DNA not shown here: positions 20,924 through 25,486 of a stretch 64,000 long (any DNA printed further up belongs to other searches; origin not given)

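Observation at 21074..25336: One 1,420-codon ORF fuses a Tat-type 4x[4Fe-4S] subunit, an NrfD/HybB-like membrane subunit and a 14-CXXCH cytochrome c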

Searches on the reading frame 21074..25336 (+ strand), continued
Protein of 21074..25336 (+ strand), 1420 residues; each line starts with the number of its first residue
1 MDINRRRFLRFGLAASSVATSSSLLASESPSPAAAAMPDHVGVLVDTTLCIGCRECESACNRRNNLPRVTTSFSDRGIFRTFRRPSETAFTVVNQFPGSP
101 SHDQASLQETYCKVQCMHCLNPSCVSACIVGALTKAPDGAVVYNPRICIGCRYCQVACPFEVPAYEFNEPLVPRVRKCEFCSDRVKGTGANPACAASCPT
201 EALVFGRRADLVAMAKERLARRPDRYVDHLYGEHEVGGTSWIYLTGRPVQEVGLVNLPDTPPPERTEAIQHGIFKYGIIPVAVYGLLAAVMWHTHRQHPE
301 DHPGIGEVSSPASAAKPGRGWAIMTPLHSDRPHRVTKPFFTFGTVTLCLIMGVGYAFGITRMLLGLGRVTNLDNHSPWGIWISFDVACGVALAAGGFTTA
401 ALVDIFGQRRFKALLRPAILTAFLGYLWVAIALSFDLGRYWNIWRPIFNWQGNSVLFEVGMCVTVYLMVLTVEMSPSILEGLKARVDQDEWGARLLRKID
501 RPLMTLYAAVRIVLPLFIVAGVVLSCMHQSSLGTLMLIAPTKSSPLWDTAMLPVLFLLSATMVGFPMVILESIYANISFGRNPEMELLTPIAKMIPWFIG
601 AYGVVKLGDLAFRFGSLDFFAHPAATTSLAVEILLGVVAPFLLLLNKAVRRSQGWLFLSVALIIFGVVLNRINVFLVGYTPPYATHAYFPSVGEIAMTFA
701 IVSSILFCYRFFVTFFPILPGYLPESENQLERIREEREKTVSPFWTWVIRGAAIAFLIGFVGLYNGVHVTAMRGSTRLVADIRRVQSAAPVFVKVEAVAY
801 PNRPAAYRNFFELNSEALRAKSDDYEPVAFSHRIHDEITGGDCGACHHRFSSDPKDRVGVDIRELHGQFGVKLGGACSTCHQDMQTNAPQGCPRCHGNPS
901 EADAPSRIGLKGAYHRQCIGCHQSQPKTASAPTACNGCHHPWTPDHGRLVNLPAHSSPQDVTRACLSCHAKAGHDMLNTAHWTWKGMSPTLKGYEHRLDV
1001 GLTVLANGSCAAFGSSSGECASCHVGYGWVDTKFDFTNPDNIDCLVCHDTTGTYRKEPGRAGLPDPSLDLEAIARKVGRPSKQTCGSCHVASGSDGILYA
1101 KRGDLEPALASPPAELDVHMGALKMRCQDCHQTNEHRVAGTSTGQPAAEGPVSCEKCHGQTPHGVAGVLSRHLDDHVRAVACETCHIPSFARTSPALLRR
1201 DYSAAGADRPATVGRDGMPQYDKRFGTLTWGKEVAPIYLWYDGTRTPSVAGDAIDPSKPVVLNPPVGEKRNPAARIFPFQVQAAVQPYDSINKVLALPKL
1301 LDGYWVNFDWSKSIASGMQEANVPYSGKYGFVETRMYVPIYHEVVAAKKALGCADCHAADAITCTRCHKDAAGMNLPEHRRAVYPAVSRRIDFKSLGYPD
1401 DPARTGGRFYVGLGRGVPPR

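Call 5: find_homologous_proteins(query=window:21074-25336:+, max_evalue=1e-10)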
Query window:21074-25336:+ (1420 aa): 243 proteins with E <= 1e-10 among 8000 candidates; the best 120 are listed.
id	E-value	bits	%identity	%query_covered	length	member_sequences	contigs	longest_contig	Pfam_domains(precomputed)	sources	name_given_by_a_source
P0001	0.0e+0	2171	82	77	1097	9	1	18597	PF11783.14,PF03916.20,PF14522.12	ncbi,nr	ncbi:MAG: Ni/Fe-hydrogenase cytochrome b subunit [Acidobacteria bacterium]|nr:Ni/Fe-hydrogenase cyto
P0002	0.0e+0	2157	82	77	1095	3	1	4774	PF11783.14,PF03916.20,PF14522.12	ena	-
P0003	0.0e+0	2130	80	77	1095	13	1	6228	PF11783.14,PF03916.20,PF02085.22,PF14522.12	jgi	-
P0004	0.0e+0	2118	80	77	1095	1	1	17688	PF11783.14,PF03916.20,PF14522.12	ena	-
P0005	0.0e+0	2110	79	77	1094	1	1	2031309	PF11783.14,PF03916.20,PF14522.12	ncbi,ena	-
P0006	0.0e+0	2023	76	77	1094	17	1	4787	PF11783.14,PF03916.20,PF14522.12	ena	-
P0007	0.0e+0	2019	76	77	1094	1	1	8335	PF11783.14,PF03916.20,PF14522.12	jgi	jgi:octaheme c-type cytochrome (tetrathionate reductase family)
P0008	0.0e+0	2010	76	77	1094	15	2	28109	PF11783.14,PF03916.20,PF14522.12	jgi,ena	-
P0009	0.0e+0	1964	73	77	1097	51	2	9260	PF11783.14,PF14537.12,PF03916.20,PF14522.12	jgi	-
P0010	0.0e+0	1956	72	77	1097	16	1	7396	PF11783.14,PF14537.12,PF03916.20,PF14522.12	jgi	-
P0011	0.0e+0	1953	73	77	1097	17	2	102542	PF11783.14,PF14537.12,PF03916.20,PF14522.12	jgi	jgi:octaheme c-type cytochrome (tetrathionate reductase family)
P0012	0.0e+0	1949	72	77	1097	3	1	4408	PF11783.14,PF14537.12,PF03916.20,PF14522.12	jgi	jgi:octaheme c-type cytochrome (tetrathionate reductase family)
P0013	0.0e+0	1944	73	77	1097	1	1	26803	PF11783.14,PF14537.12,PF03916.20,PF14522.12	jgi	jgi:octaheme c-type cytochrome (tetrathionate reductase family)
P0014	0.0e+0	1938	72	77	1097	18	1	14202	PF11783.14,PF03916.20,PF14522.12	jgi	jgi:octaheme c-type cytochrome (tetrathionate reductase family)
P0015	0.0e+0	1938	72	77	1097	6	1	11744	PF11783.14,PF14537.12,PF03916.20,PF02085.22,PF14522.12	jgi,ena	jgi:octaheme c-type cytochrome (tetrathionate reductase family)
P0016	0.0e+0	1932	73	77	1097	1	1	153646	PF11783.14,PF03916.20,PF02085.22,PF14522.12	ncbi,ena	-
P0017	0.0e+0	1931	73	77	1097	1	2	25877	PF11783.14,PF14537.12,PF03916.20,PF14522.12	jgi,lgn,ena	-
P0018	0.0e+0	1931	73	77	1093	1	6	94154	PF11783.14,PF14537.12,PF03916.20,PF14522.12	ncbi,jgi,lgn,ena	ncbi:MAG: tetrathionate reductase family octaheme c-type cytochrome [Candidatus Binatia bacterium]|j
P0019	0.0e+0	1929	73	77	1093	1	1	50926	PF11783.14,PF14537.12,PF03916.20,PF14522.12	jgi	jgi:octaheme c-type cytochrome (tetrathionate reductase family)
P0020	0.0e+0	1928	73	77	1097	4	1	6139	PF11783.14,PF14537.12,PF03916.20,PF02085.22,PF14522.12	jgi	jgi:octaheme c-type cytochrome (tetrathionate reductase family)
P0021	0.0e+0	1925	72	77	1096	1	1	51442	PF11783.14,PF14537.12,PF03916.20,PF02085.22,PF14522.12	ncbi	-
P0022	0.0e+0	1923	72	77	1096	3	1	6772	PF11783.14,PF03916.20,PF14522.12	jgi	-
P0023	0.0e+0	1920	72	77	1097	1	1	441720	PF11783.14,PF14537.12,PF03916.20,PF14522.12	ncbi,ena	-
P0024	0.0e+0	1918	72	77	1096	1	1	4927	PF11783.14,PF14537.12,PF03916.20,PF02085.22,PF14522.12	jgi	jgi:octaheme c-type cytochrome (tetrathionate reductase family)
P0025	0.0e+0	1916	71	77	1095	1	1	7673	PF11783.14,PF14537.12,PF03916.20,PF14522.12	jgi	jgi:octaheme c-type cytochrome (tetrathionate reductase family)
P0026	0.0e+0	1914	71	77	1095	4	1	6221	PF11783.14,PF03916.20,PF14522.12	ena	-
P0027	0.0e+0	1914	72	77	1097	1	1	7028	PF11783.14,PF03916.20,PF14522.12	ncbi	-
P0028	0.0e+0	1913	71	77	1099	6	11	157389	PF11783.14,PF14537.12,PF03916.20,PF02085.22,PF14522.12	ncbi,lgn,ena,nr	ncbi:MAG: Ni/Fe-hydrogenase cytochrome b subunit [Acidobacteriia bacterium]|nr:Ni/Fe-hydrogenase cyt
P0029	0.0e+0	1911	72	77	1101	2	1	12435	PF11783.14,PF14537.12,PF03916.20,PF14522.12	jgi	jgi:octaheme c-type cytochrome (tetrathionate reductase family)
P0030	0.0e+0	1908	71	77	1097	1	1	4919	PF11783.14,PF14537.12,PF03916.20,PF02085.22,PF14522.12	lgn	-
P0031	0.0e+0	1908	70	77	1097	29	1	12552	PF11783.14,PF03916.20,PF14522.12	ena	-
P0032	0.0e+0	1903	71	77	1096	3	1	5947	PF11783.14,PF14537.12,PF03916.20,PF14522.12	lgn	-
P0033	0.0e+0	1903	71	77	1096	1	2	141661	PF11783.14,PF14537.12,PF03916.20,PF02085.22,PF14522.12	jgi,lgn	jgi:octaheme c-type cytochrome (tetrathionate reductase family)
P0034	0.0e+0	1901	71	77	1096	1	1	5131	PF11783.14,PF03916.20,PF14522.12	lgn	-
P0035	0.0e+0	1901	71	77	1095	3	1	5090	PF11783.14,PF14537.12,PF03916.20,PF02085.22,PF14522.12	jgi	-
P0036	0.0e+0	1897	71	77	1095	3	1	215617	PF11783.14,PF03916.20,PF14522.12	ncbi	-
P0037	0.0e+0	1892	70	77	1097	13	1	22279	PF11783.14,PF14537.12,PF03916.20,PF02085.22,PF14522.12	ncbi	-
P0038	0.0e+0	1889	71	77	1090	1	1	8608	PF11783.14,PF03916.20,PF02085.22,PF14522.12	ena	-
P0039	0.0e+0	1888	71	77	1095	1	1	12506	PF11783.14,PF03916.20,PF14522.12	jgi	-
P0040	0.0e+0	1883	71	77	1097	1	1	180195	PF11783.14,PF14537.12,PF03916.20,PF02085.22,PF14522.12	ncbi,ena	-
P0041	0.0e+0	1881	70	77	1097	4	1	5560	PF11783.14,PF14537.12,PF03916.20,PF02085.22,PF14522.12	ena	-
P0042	0.0e+0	1880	71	77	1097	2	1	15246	PF11783.14,PF03916.20,PF14522.12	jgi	jgi:octaheme c-type cytochrome (tetrathionate reductase family)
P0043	0.0e+0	1875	70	77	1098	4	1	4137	PF11783.14,PF14537.12,PF03916.20,PF14522.12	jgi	jgi:octaheme c-type cytochrome (tetrathionate reductase family)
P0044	0.0e+0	1873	69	77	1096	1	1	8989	PF11783.14,PF14537.12,PF03916.20,PF14522.12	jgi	jgi:octaheme c-type cytochrome (tetrathionate reductase family)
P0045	0.0e+0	1867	69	77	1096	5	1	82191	PF11783.14,PF14537.12,PF03916.20,PF02085.22,PF14522.12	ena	-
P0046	0.0e+0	1865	70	77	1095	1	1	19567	PF11783.14,PF14537.12,PF03916.20,PF02085.22,PF14522.12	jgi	jgi:octaheme c-type cytochrome (tetrathionate reductase family)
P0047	0.0e+0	1856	70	77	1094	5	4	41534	PF11783.14,PF03916.20,PF02085.22,PF14522.12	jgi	jgi:octaheme c-type cytochrome (tetrathionate reductase family)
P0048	0.0e+0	1856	70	77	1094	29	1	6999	PF11783.14,PF03916.20,PF14522.12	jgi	-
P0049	0.0e+0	1848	69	77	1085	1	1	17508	PF11783.14,PF14537.12,PF03916.20,PF14522.12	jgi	jgi:octaheme c-type cytochrome (tetrathionate reductase family)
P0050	0.0e+0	1838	70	77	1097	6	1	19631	PF11783.14,PF09699.16,PF03916.20,PF14522.12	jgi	jgi:octaheme c-type cytochrome (tetrathionate reductase family)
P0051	0.0e+0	1835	69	77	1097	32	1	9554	PF11783.14,PF03916.20,PF14522.12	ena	-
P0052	0.0e+0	1834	69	77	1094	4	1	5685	PF11783.14,PF14537.12,PF03916.20,PF14522.12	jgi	-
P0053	0.0e+0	1832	68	77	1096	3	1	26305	PF11783.14,PF03916.20,PF02085.22,PF14522.12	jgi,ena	-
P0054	0.0e+0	1831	69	77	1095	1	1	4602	PF11783.14,PF03916.20,PF14522.12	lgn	-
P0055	0.0e+0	1830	69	77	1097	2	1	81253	PF11783.14,PF14537.12,PF03916.20,PF14522.12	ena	-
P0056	0.0e+0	1827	69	77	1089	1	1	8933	PF11783.14,PF09699.16,PF03916.20,PF02085.22,PF14522.12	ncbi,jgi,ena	ncbi:MAG: Ni/Fe-hydrogenase cytochrome b subunit [Candidatus Methylomirabilota bacterium]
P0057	0.0e+0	1824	69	77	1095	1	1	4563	PF11783.14,PF14537.12,PF03916.20,PF14522.12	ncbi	-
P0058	0.0e+0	1820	69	77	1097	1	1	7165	PF11783.14,PF03916.20,PF14522.12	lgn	-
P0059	0.0e+0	1820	69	77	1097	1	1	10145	PF11783.14,PF14537.12,PF03916.20,PF14522.12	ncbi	-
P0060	0.0e+0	1817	67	77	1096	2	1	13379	PF11783.14,PF09699.16,PF14537.12,PF03916.20,PF02085.22,PF14522.12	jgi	jgi:octaheme c-type cytochrome (tetrathionate reductase family)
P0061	0.0e+0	1815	68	77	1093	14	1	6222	PF11783.14,PF14537.12,PF03916.20,PF02085.22,PF14522.12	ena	-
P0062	0.0e+0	1813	68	77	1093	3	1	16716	PF11783.14,PF14537.12,PF03916.20,PF02085.22,PF14522.12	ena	-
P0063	0.0e+0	1810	68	77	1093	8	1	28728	PF11783.14,PF14537.12,PF03916.20,PF14522.12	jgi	jgi:octaheme c-type cytochrome (tetrathionate reductase family)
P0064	0.0e+0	1794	67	77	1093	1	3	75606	PF11783.14,PF14537.12,PF03916.20,PF02085.22,PF14522.12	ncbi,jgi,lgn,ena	-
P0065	0.0e+0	1793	67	77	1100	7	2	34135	PF11783.14,PF09699.16,PF14537.12,PF03916.20,PF14522.12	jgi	jgi:octaheme c-type cytochrome (tetrathionate reductase family)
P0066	0.0e+0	1784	68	77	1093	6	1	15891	PF11783.14,PF14537.12,PF03916.20,PF14522.12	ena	-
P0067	0.0e+0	1783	67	77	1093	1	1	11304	PF11783.14,PF03916.20,PF14522.12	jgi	-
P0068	0.0e+0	1768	66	77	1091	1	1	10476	PF11783.14,PF14537.12,PF03916.20,PF14522.12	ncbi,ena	-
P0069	0.0e+0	1768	67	77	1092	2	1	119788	PF11783.14,PF14537.12,PF03916.20,PF02085.22,PF14522.12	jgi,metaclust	metaclust:\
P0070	0.0e+0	1764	66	77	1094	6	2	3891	PF11783.14,PF14537.12,PF03916.20,PF14522.12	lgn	-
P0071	0.0e+0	1762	66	77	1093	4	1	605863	PF11783.14,PF03916.20,PF14522.12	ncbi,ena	-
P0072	0.0e+0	1758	67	77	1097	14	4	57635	PF11783.14,PF14537.12,PF03916.20,PF02085.22,PF14522.12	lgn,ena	-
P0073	0.0e+0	1751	66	77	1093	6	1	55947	PF11783.14,PF14537.12,PF03916.20,PF14522.12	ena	-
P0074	0.0e+0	1750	67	77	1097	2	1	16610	PF11783.14,PF03916.20,PF02085.22,PF14522.12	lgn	-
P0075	0.0e+0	1741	66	77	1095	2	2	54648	PF11783.14,PF14537.12,PF03916.20,PF14522.12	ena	-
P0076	0.0e+0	1739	66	77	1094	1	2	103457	PF11783.14,PF03916.20,PF14522.12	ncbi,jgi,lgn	jgi:octaheme c-type cytochrome (tetrathionate reductase family)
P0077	0.0e+0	1736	66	77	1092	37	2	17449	PF11783.14,PF09699.16,PF14537.12,PF03916.20,PF02085.22,PF14522.12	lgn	-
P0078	0.0e+0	1732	65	77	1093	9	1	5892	PF11783.14,PF14537.12,PF03916.20,PF02085.22,PF14522.12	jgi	jgi:octaheme c-type cytochrome (tetrathionate reductase family)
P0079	0.0e+0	1728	69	73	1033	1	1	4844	PF11783.14,PF14537.12,PF03916.20,PF14522.12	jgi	jgi:octaheme c-type cytochrome (tetrathionate reductase family)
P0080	0.0e+0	1724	66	77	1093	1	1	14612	PF11783.14,PF14537.12,PF03916.20,PF14522.12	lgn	-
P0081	0.0e+0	1718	66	77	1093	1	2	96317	PF11783.14,PF03916.20,PF02085.22,PF14522.12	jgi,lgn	-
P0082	0.0e+0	1714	65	77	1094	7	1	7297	PF11783.14,PF14537.12,PF03916.20,PF14522.12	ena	-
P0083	0.0e+0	1710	65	77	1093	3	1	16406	PF11783.14,PF14537.12,PF03916.20,PF02085.22,PF14522.12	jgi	-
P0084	0.0e+0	1710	65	77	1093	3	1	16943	PF11783.14,PF14537.12,PF03916.20,PF14522.12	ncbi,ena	-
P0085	0.0e+0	1700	65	77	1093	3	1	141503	PF11783.14,PF03916.20,PF14522.12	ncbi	-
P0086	0.0e+0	1680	64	77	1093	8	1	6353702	PF11783.14,PF03916.20,PF14522.12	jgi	jgi:octaheme c-type cytochrome (tetrathionate reductase family)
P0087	0.0e+0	1604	67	70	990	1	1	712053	PF11783.14,PF14537.12,PF03916.20,PF14522.12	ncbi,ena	-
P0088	0.0e+0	1583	61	77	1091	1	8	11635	PF11783.14,PF14537.12,PF03916.20,PF02085.22,PF14522.12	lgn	-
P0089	0.0e+0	1564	60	77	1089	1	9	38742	PF11783.14,PF14537.12,PF03916.20,PF02085.22,PF14522.12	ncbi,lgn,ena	-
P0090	0.0e+0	1504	58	77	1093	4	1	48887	PF11783.14,PF09699.16,PF14537.12,PF03916.20,PF02085.22,PF14522.12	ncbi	-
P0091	0.0e+0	1495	58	77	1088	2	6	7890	PF11783.14,PF14537.12,PF03916.20,PF02085.22,PF14522.12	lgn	-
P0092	0.0e+0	1491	57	77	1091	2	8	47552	PF11783.14,PF14537.12,PF03916.20,PF02085.22,PF14522.12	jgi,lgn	-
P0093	0.0e+0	1485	58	77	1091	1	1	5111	PF11783.14,PF14537.12,PF03916.20,PF02085.22,PF14522.12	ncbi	ncbi:MAG: Ni/Fe-hydrogenase cytochrome b subunit [bacterium]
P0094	0.0e+0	1475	57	77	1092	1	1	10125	PF11783.14,PF14537.12,PF03916.20,PF14522.12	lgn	-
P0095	0.0e+0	1465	57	77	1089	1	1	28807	PF11783.14,PF14537.12,PF03916.20,PF02085.22,PF14522.12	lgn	-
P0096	0.0e+0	1455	57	77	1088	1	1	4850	PF11783.14,PF14537.12,PF03916.20,PF02085.22,PF14522.12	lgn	-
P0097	0.0e+0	1431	55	76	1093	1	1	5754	PF11783.14,PF03916.20,PF14522.12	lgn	-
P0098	0.0e+0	1425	55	77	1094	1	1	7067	PF11783.14,PF03916.20,PF14522.12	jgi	jgi:octaheme c-type cytochrome (tetrathionate reductase family)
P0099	0.0e+0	1424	56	76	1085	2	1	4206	PF11783.14,PF14537.12,PF03916.20,PF14522.12,PF22113.2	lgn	-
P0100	0.0e+0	1420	54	77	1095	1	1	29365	PF11783.14,PF14537.12,PF03916.20,PF14522.12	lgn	-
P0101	0.0e+0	1417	55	77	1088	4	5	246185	PF11783.14,PF14537.12,PF03916.20,PF02085.22,PF14522.12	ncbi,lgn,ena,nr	ncbi:MAG TPA: Ni/Fe-hydrogenase cytochrome b subunit [Thermoanaerobaculia bacterium]|nr:Ni/Fe-hydrog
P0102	0.0e+0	1412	54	76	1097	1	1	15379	PF11783.14,PF03916.20,PF14522.12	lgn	-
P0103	0.0e+0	1411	55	77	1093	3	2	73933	PF11783.14,PF14537.12,PF03916.20,PF02085.22,PF14522.12,PF22113.2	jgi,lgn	-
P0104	0.0e+0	1409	55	76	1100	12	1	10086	PF11783.14,PF14537.12,PF03916.20,PF02085.22,PF14522.12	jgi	jgi:octaheme c-type cytochrome (tetrathionate reductase family)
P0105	0.0e+0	1406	54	77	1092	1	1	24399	PF11783.14,PF14537.12,PF03916.20,PF02085.22,PF14522.12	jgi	-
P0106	0.0e+0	1401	53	76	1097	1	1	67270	PF11783.14,PF09699.16,PF03916.20,PF14522.12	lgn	-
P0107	0.0e+0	1400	53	77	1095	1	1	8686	PF11783.14,PF03916.20,PF02085.22,PF14522.12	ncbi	-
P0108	0.0e+0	1400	56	77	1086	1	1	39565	PF11783.14,PF14537.12,PF03916.20,PF14522.12,PF22113.2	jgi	jgi:octaheme c-type cytochrome (tetrathionate reductase family)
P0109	0.0e+0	1396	54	77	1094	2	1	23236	PF11783.14,PF03916.20,PF02085.22,PF14522.12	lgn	-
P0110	0.0e+0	1395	53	77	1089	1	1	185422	PF11783.14,PF09699.16,PF03916.20,PF02085.22,PF14522.12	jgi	jgi:octaheme c-type cytochrome (tetrathionate reductase family)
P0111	0.0e+0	1386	53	77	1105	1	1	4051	PF11783.14,PF14537.12,PF03916.20,PF02085.22,PF14522.12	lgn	-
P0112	0.0e+0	1386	54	77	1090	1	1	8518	PF11783.14,PF14537.12,PF03916.20,PF14522.12,PF22113.2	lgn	-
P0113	0.0e+0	1383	54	77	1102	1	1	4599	PF11783.14,PF14537.12,PF03916.20,PF02085.22,PF14522.12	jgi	jgi:octaheme c-type cytochrome (tetrathionate reductase family)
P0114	0.0e+0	1383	55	77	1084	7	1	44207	PF11783.14,PF14537.12,PF03916.20,PF02085.22,PF14522.12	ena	-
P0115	0.0e+0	1371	55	77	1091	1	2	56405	PF11783.14,PF03916.20,PF14522.12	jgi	-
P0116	0.0e+0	1371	54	77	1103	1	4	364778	PF11783.14,PF14537.12,PF03916.20,PF14522.12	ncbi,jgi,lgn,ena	-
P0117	0.0e+0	1370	53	77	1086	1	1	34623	PF11783.14,PF14537.12,PF03916.20,PF02085.22,PF14522.12,PF22113.2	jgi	jgi:octaheme c-type cytochrome (tetrathionate reductase family)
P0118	0.0e+0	1369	53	77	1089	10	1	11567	PF11783.14,PF14537.12,PF03916.20,PF02085.22,PF14522.12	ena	-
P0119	0.0e+0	1363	53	77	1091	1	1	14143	PF11783.14,PF09699.16,PF03916.20,PF14522.12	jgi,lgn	-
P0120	0.0e+0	1360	54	77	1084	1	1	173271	PF11783.14,PF14537.12,PF03916.20,PF02085.22,PF14522.12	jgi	jgi:octaheme c-type cytochrome (tetrathionate reductase family)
